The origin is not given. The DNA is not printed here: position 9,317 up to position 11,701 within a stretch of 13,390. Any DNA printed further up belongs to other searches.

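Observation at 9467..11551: Unusual fusion of a Gfo/Idh/MocA oxidoreductase with an extended-SDR epimerase/dehydratase in one 694-aa polypeptide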

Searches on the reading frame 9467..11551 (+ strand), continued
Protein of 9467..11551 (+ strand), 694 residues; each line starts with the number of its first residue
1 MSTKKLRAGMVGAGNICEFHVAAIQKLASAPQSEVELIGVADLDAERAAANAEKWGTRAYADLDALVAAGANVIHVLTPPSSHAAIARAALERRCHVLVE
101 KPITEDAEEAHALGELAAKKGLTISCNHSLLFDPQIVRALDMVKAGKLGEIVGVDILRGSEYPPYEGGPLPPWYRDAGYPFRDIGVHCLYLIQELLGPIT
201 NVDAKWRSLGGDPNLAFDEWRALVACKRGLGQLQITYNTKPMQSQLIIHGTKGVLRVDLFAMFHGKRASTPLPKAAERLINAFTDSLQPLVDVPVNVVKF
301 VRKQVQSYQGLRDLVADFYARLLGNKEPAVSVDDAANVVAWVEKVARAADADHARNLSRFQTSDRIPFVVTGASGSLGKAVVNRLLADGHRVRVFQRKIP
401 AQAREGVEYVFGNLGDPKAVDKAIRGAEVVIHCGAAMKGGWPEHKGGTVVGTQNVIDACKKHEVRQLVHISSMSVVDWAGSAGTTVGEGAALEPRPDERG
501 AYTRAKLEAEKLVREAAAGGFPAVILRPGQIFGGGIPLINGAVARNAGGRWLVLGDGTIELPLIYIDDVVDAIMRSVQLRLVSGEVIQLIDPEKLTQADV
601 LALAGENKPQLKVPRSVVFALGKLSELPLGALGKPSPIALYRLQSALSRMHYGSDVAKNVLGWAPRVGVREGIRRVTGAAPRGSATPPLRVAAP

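Call 56: predict_structure(alignment_id=A2)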
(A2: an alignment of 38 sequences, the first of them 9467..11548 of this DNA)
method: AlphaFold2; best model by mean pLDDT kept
length: 694 residues; sequences in the alignment: 38
mean_pLDDT: 84.0   pTM: 0.79
mean pLDDT of the five models: 84.0, 83.7, 82.1, 77.2, 76.0
residues with pLDDT >= 90: 344; 70-90: 238; 50-70: 61; < 50: 51
segments of 3 or more residues with pLDDT < 50: 1-3, 261-290, 680-694
pLDDT, mean of each block of 10 residues (from residue 1): 77 86 92 91 88 92 96 94 95 97 93 98 90 85 89 89 72 81 90 94 90 80 96 85 82 79 40 45 46 58 66 92 92 93 95 90 95 91 97 90 91 91 97 77 86 98 98 88 84 86 91 96 96 86 76 84 94 97 95 89 77 74 59 55 77 86 90 77 29 29
secondary structure, 60 per line:
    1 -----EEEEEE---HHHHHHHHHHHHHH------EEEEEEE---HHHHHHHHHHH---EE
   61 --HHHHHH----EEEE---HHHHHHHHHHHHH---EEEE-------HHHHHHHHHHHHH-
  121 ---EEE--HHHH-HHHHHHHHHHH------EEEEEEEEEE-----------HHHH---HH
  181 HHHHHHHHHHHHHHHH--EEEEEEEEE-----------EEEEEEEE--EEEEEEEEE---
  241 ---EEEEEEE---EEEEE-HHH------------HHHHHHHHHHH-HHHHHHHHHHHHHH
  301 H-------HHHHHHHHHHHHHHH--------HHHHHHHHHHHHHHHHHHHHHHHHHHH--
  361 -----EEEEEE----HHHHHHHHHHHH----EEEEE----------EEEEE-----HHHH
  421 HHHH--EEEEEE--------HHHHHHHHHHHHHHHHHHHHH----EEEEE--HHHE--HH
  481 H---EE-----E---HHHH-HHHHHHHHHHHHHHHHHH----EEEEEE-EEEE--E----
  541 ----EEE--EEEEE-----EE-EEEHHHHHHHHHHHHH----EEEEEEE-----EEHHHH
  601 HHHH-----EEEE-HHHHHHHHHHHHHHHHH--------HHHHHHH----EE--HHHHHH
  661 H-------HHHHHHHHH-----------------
elements in order (helices of 4 or more, strands of 3 or more residues): E6-11 H15-28 E35-41 H45-55 H63-68 E73-76 H80-92 E96-99 H107-119 E124-126 H129-132 H134-144 E151-160 H172-175 H179-196 E199-207 E219-226 E229-237 E244-250 E254-258 H275-285 H287-301 H309-323 H332-358 E366-371 H376-387 E392-396 E407-411 H417-424 E427-432 H441-461 E466-470 H496-499 H501-518 E523-528 E530-533 E545-547 E550-554 E563-565 H566-578 E583-589 H597-604 E610-613 H615-631 H640-646 H655-661 H669-677
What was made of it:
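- The AF2 model is confident (pLDDT 84, pTM 0.79), which is consistent with a fixed two-domain assembly (call 56).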

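Call 58: fold_search(model_id=the predicted structure, library=pdb)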
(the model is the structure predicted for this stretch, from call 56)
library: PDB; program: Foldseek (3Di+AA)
matches with E <= 10: 1959; with E <= 0.001: 1231
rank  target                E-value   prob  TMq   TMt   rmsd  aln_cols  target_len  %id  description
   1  6nor_B                8.2e-21  1.00  0.38  0.74   6.4       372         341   24  Crystal structure of GenD2 from gentamicin A biosynthesis in complex with NAD (released 2019-05-15)
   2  6nor_A                2.0e-20  1.00  0.37  0.70   7.3       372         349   22  Crystal structure of GenD2 from gentamicin A biosynthesis in complex with NAD (released 2019-05-15)
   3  6nor_C                2.1e-20  1.00  0.38  0.74   6.4       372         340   23  Crystal structure of GenD2 from gentamicin A biosynthesis in complex with NAD (released 2019-05-15)
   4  6nor_E                7.7e-20  1.00  0.37  0.73   7.2       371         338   23  Crystal structure of GenD2 from gentamicin A biosynthesis in complex with NAD (released 2019-05-15)
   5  4hkt_B                4.8e-19  1.00  0.38  0.78   5.8       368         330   20  Crystal structure of a putative myo-inositol dehydrogenase from Sinorhizobium meliloti 1021 (Target PSI-012312) (released 2012-12-19)
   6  4hkt_A                8.9e-19  1.00  0.38  0.76   6.0       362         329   22  Crystal structure of a putative myo-inositol dehydrogenase from Sinorhizobium meliloti 1021 (Target PSI-012312) (released 2012-12-19)
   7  9m3d_F                3.2e-18  1.00  0.39  0.72   5.0       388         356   22  Crystal structure of the DgpA1 protein from W974-1 substrate free form (released 2026-03-04)
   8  3wj7_A                3.4e-18  1.00  0.38  0.75   4.3       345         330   23  Crystal structure of gox2253 (released 2014-06-04)
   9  7bvj_B                3.6e-18  1.00  0.37  0.81   4.6       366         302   21  UDP-N-acetylglucosamine 3-dehydrogenase GnnA from Acidithiobacillus ferrooxidans (P21) (released 2020-12-02)
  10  9m3d_A                3.8e-18  1.00  0.39  0.72   5.0       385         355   22  Crystal structure of the DgpA1 protein from W974-1 substrate free form (released 2026-03-04)
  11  6jw7_A                4.3e-18  1.00  0.39  0.75   4.7       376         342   21  The crystal structure of KanD2 in complex with NADH and 3"-deamino-3"-hydroxykanamycin A (released 2020-04-15)
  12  7bvj_C                4.8e-18  1.00  0.36  0.78   4.6       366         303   20  UDP-N-acetylglucosamine 3-dehydrogenase GnnA from Acidithiobacillus ferrooxidans (P21) (released 2020-12-02)
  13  3euw_A                4.8e-18  1.00  0.38  0.76   6.0       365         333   20  Crystal Structure of a Myo-inositol dehydrogenase from Corynebacterium glutamicum ATCC 13032 (released 2008-10-21)
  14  3ezy_A                5.6e-18  1.00  0.39  0.78   4.7       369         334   17  Crystal structure of probable dehydrogenase TM_0414 from Thermotoga maritima (released 2009-01-13)
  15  7bvj_A                5.9e-18  1.00  0.37  0.79   7.8       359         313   21  UDP-N-acetylglucosamine 3-dehydrogenase GnnA from Acidithiobacillus ferrooxidans (P21) (released 2020-12-02)
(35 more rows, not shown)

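Call 64: find_encoding_contigs(protein=P0268, flank=8000, max_places=1)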
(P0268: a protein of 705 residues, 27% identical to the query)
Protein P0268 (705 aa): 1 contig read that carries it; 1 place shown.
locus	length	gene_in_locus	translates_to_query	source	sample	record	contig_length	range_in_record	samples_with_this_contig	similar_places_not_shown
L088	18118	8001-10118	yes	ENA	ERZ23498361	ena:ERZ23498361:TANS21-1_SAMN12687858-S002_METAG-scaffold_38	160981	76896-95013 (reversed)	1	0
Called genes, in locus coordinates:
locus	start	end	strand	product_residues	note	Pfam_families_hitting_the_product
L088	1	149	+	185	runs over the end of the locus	PF04307:YdjM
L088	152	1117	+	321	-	PF00535:Glycos_transf_2, PF10111:Glyco_tranf_2_2 (weak), PF13641:Glyco_tranf_2_3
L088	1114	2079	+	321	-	PF00535:Glycos_transf_2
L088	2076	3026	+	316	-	PF00535:Glycos_transf_2, PF13641:Glyco_tranf_2_3 (weak)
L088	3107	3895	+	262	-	PF05050:Methyltransf_21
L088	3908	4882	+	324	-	PF01370:Epimerase, PF04321:RmlD_sub_bind, PF16363:GDP_Man_Dehyd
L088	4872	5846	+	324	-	PF01073:3Beta_HSD, PF01370:Epimerase, PF02719:Polysacc_synt_2 (weak), PF04321:RmlD_sub_bind, PF16363:GDP_Man_Dehyd, PF02719:Polysacc_synt_2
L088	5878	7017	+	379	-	PF13439:Glyco_transf_4, PF13579:Glyco_trans_4_4, PF20706:GT4-conflict (weak), PF00534:Glycos_transf_1, PF13692:Glyco_trans_1_4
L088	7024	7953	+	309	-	PF00535:Glycos_transf_2, PF10111:Glyco_tranf_2_2 (weak), PF13641:Glyco_tranf_2_3, PF13632:Glyco_trans_2_3 (faint)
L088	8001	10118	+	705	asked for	PF01073:3Beta_HSD, PF01370:Epimerase, PF04321:RmlD_sub_bind, PF05368:NmrA, PF07993:NAD_binding_4, PF13460:NAD_binding_10, PF16363:GDP_Man_Dehyd, PF01408:GFO_IDH_MocA, +4 more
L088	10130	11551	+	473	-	PF01943:Polysacc_synt, PF13440:Polysacc_synt_3, PF03023:MurJ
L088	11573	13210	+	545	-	-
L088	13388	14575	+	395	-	PF13439:Glyco_transf_4, PF13579:Glyco_trans_4_4, PF20706:GT4-conflict (weak), PF00534:Glycos_transf_1, PF13692:Glyco_trans_1_4, PF13524:Glyco_trans_1_2 (weak)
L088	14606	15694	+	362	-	PF09314:DUF1972, PF13439:Glyco_transf_4 (weak), PF00534:Glycos_transf_1, PF13692:Glyco_trans_1_4, PF13524:Glyco_trans_1_2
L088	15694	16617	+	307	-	PF01073:3Beta_HSD, PF01370:Epimerase, PF02719:Polysacc_synt_2, PF04321:RmlD_sub_bind, PF13460:NAD_binding_10 (weak), PF16363:GDP_Man_Dehyd, PF07993:NAD_binding_4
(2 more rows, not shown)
